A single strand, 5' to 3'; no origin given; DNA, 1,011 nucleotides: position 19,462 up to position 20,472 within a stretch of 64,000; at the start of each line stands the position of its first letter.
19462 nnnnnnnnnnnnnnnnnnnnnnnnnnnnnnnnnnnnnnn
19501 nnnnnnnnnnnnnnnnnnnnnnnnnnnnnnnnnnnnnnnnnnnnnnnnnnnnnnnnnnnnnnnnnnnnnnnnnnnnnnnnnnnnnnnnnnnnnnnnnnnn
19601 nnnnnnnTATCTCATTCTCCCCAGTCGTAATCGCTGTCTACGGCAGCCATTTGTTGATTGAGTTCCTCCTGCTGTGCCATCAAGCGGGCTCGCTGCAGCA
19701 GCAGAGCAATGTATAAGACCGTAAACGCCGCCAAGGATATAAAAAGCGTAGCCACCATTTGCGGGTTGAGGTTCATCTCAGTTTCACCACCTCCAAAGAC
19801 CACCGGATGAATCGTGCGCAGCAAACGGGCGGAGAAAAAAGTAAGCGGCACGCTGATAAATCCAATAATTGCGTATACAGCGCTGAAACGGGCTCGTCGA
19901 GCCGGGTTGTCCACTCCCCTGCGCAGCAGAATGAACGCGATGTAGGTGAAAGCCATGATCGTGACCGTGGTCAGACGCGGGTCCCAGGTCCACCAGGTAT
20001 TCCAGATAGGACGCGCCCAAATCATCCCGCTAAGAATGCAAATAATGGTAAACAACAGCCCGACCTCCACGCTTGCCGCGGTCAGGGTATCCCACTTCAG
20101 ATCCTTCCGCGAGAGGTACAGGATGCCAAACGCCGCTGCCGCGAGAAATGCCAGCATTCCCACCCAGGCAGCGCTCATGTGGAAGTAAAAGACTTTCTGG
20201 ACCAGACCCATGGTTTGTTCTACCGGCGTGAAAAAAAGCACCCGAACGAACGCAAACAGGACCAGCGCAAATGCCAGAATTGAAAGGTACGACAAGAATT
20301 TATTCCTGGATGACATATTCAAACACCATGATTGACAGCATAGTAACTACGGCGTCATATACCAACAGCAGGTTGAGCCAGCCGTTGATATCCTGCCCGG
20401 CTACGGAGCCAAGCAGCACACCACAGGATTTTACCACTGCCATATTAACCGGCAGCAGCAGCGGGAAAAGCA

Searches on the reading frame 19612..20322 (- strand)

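Call 28: search_protein_families(library=pfam, proteins=[window:19612-20322:-], max_evalue=0.0001)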
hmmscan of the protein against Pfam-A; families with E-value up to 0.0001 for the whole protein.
window:19612-20322:- (236 aa): 1 family
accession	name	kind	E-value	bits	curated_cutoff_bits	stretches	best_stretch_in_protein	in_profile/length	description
PF01578.25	Cytochrom_C_asm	-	1.9e-26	93.5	29.9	1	7-172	35-212/212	Cytochrome C assembly protein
